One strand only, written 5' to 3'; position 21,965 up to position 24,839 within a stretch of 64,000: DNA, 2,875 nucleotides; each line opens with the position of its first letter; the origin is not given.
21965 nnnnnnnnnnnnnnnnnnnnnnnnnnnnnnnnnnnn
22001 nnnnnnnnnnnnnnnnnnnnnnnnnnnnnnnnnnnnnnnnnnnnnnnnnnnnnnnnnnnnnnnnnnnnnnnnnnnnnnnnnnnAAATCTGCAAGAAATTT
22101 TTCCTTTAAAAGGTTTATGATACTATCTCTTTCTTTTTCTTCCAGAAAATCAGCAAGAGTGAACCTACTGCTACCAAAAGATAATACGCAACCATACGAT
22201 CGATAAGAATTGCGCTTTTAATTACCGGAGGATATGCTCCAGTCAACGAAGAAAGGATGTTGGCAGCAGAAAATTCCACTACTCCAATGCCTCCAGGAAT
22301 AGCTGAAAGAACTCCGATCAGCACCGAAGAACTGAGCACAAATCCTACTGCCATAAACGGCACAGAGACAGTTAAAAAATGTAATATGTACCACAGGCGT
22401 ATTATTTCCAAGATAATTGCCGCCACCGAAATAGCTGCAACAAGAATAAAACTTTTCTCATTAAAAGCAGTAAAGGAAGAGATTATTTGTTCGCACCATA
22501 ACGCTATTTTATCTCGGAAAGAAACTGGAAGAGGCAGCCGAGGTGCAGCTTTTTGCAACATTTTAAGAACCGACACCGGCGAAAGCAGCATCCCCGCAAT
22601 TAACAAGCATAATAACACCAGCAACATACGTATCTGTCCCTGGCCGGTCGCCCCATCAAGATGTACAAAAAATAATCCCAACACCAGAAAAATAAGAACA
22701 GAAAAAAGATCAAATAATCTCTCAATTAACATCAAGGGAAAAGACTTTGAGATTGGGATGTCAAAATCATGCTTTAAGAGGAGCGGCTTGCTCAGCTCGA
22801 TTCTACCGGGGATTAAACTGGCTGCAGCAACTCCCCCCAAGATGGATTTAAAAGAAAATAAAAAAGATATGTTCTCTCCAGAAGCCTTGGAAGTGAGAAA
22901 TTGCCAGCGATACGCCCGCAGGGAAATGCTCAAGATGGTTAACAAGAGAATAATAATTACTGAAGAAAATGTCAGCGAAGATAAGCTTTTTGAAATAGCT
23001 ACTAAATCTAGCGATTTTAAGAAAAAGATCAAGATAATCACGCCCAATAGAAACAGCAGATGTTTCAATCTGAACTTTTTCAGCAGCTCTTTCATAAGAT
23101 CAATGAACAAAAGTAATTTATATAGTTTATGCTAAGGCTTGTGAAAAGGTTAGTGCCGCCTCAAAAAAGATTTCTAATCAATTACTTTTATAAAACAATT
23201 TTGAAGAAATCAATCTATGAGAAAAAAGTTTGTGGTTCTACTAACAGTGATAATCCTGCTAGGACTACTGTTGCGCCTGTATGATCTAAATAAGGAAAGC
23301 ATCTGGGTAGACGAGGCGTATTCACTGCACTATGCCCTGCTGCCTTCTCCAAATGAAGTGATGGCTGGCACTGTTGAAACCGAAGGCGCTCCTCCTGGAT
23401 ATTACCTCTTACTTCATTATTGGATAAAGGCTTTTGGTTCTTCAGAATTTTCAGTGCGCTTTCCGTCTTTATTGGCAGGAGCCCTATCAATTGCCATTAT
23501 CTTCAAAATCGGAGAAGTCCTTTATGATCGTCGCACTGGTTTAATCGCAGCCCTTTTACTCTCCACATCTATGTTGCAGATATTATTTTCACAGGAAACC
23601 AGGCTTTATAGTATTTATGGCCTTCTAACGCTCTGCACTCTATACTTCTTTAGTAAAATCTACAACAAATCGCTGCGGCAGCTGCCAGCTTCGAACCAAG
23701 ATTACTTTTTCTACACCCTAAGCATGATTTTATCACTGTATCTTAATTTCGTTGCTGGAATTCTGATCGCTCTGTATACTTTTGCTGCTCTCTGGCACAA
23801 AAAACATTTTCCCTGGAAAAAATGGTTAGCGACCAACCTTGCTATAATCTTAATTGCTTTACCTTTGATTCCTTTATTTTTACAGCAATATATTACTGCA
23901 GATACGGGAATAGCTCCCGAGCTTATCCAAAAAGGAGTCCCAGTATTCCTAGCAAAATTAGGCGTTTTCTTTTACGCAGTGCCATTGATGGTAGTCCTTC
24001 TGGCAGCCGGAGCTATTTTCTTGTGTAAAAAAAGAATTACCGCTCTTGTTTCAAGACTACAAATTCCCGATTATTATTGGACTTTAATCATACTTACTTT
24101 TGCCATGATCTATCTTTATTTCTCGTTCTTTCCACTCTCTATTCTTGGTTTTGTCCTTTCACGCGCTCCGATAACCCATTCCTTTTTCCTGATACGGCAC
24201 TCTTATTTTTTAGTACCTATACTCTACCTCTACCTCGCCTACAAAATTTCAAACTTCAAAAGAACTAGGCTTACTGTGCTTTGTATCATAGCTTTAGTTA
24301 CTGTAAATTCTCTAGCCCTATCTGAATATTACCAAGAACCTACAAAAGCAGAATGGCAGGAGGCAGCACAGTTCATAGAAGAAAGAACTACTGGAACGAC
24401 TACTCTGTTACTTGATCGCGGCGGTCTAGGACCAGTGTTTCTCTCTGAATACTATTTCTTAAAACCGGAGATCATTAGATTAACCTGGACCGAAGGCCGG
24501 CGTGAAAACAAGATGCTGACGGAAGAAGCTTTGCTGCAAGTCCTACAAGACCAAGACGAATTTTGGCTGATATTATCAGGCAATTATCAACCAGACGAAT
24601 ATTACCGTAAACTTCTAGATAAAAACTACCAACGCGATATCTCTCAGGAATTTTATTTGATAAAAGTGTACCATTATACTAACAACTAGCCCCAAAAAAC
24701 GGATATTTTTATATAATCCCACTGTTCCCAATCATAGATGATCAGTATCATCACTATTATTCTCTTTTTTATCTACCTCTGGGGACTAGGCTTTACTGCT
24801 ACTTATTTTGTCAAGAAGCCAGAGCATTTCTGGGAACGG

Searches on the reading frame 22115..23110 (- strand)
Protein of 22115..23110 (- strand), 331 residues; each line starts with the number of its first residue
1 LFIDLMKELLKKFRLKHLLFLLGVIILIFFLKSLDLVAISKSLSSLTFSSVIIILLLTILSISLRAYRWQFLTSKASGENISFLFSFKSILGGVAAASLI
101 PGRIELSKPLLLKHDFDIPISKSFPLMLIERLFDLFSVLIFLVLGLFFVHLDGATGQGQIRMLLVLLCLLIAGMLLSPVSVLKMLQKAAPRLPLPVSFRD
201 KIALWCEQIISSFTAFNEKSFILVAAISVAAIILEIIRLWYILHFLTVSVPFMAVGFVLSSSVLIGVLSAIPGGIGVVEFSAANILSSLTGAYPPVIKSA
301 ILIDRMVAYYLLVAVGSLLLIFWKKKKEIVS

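Call 13: search_protein_families(library=ncbifam, proteins=[window:22115-23110:-], max_evalue=0.00001)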
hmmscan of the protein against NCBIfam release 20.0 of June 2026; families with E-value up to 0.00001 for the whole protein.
window:22115-23110:- (331 aa): 1 family
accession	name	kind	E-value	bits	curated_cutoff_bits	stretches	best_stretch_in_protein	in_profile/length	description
TIGR00374.1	TIGR00374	subfamily_domain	1.5e-22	80.5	43.2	1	21-326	2-316/323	flippase-like domain-containing protein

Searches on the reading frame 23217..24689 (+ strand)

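Call 14: search_protein_families(library=pfam, proteins=[window:23217-24689:+], max_evalue=0.0001)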
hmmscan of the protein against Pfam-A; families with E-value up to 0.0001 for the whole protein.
window:23217-24689:+ (490 aa): 1 family
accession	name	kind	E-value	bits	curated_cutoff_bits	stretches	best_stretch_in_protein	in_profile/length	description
PF13231.12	PMT_2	-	5.3e-12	46.7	26.1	1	59-213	3-154/160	Dolichyl-phosphate-mannose-protein mannosyltransferase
